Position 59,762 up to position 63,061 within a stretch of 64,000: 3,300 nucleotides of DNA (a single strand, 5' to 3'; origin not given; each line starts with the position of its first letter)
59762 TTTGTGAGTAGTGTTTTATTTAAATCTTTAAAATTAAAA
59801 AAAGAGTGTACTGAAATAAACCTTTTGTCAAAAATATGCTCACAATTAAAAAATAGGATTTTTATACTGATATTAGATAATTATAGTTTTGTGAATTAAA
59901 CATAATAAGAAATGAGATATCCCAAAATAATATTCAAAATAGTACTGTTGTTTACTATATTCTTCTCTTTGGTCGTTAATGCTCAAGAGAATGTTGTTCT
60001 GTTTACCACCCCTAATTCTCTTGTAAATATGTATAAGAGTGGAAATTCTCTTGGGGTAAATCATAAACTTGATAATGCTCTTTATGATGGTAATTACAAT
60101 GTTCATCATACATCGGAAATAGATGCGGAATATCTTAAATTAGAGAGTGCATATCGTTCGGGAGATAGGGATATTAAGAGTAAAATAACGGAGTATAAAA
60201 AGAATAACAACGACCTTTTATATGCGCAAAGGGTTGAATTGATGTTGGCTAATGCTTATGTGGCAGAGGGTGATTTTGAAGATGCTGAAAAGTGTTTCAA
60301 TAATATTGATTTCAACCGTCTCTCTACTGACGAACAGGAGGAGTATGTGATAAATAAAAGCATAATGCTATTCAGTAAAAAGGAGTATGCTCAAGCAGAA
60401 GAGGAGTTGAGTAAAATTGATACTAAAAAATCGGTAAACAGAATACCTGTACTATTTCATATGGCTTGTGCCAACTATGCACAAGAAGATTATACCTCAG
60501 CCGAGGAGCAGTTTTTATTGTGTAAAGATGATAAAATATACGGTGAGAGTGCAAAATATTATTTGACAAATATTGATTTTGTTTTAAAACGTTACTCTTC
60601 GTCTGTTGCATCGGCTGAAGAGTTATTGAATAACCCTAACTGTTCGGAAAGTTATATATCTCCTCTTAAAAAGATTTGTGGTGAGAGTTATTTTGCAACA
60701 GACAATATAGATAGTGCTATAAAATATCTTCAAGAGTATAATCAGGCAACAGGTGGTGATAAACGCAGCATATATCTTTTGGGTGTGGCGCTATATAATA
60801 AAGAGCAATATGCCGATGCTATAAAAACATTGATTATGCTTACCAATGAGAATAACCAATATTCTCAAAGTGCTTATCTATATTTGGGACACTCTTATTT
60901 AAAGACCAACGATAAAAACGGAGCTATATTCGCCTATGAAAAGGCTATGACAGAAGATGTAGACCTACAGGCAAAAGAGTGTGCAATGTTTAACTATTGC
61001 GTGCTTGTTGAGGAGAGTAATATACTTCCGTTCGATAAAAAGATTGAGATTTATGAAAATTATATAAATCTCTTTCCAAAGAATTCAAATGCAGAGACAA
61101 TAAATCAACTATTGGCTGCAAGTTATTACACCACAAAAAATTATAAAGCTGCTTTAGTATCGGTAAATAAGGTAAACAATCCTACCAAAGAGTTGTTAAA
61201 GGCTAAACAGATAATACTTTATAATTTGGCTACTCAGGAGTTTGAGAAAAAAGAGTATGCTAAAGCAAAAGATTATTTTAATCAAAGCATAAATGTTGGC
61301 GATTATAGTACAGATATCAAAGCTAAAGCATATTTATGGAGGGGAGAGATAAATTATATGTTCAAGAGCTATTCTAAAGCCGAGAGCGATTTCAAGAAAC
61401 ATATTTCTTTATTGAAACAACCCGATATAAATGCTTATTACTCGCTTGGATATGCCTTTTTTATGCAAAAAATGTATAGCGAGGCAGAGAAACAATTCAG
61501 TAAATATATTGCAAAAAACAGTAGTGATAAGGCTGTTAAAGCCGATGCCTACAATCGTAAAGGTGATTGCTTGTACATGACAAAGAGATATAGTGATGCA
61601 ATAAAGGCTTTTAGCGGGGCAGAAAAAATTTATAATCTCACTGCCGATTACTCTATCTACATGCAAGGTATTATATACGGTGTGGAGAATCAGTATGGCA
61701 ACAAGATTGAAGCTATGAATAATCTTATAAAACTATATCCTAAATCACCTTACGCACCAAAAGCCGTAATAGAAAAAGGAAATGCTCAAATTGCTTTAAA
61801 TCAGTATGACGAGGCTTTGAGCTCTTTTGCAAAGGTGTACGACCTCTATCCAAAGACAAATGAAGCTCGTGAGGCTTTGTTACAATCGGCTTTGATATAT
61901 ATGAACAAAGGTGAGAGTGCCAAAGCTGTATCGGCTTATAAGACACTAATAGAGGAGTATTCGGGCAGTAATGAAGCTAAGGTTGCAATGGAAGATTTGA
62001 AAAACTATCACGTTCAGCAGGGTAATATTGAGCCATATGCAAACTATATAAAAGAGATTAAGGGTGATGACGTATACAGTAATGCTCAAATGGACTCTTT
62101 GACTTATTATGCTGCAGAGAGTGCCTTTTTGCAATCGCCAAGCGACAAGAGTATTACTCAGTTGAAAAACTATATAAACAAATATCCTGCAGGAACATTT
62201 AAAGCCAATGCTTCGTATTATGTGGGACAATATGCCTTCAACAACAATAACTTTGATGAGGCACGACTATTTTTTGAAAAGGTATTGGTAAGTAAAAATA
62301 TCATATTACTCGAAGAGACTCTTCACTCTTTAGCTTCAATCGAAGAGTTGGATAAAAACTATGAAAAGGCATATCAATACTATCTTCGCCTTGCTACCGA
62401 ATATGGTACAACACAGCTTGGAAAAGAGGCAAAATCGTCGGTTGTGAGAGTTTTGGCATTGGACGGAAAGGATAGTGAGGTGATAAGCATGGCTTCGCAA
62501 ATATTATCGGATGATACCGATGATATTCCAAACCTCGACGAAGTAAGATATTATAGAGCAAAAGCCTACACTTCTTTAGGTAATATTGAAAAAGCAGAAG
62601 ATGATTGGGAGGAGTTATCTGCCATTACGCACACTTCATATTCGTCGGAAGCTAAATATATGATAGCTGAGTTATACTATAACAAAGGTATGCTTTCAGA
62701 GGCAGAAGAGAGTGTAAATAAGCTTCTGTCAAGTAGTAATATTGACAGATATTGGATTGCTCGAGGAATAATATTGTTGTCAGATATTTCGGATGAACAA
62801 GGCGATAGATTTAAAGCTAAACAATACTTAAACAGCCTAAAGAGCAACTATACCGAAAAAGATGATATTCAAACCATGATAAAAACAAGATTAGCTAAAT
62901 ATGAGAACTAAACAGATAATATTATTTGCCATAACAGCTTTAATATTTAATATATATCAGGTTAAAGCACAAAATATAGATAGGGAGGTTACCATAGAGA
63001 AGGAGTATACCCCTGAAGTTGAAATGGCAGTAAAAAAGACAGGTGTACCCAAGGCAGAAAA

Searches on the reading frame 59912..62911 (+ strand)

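Call 39: search_protein_families(library=pfam, proteins=[window:59912-62911:+], max_evalue=0.00001)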
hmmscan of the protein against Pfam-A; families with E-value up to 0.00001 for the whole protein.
window:59912-62911:+ (999 aa): 13 families
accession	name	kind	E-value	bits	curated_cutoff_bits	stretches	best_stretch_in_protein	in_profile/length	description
PF07719.23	TPR_2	-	1.3e-42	140.8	27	0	544-572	1-29/34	Tetratricopeptide repeat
PF00515.34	TPR_1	-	5.7e-33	111.8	27.8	0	507-537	2-32/34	Tetratricopeptide repeat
PF13174.12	TPR_6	-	4.7e-30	102.6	26.3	0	654-686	1-33/33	Tetratricopeptide repeat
PF13432.12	TPR_16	-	5.5e-29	100.7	32.7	0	621-686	2-64/65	Tetratricopeptide repeat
PF14559.12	TPR_19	-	7.2e-23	81.1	25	0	262-320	3-61/68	Tetratricopeptide repeat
PF13428.12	TPR_14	-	6.4e-22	76.3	23.5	0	617-658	2-43/44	Tetratricopeptide repeat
PF13424.12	TPR_12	-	8.9e-19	67.9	30.1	0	507-574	4-75/77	Tetratricopeptide repeat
PF13181.12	TPR_8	-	1e-14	53.8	25.7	0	321-347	3-29/34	Tetratricopeptide repeat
PF09976.15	TPR_21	-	1.6e-10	41.5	25.5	0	62-169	31-139/193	Tetratricopeptide repeat-like domain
PF12895.13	ANAPC3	-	5.7e-10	39.8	27.2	0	264-345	3-82/82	Anaphase-promoting complex, cyclosome, subunit 3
PF13176.12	TPR_7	-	6.4e-10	38.8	27.9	0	111-129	4-22/36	Tetratricopeptide repeat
PF23914.1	TPR_CcmH_CycH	-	2.7e-06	27.7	42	0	623-685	57-119/158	Cytochrome c-type biogenesis protein H TPR domain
PF21545.3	T7SS_EccA1_N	-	3.5e-06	26.9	27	0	555-696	110-247/272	T7SS, ESX-1 secretion system protein EccA1, N-terminal domain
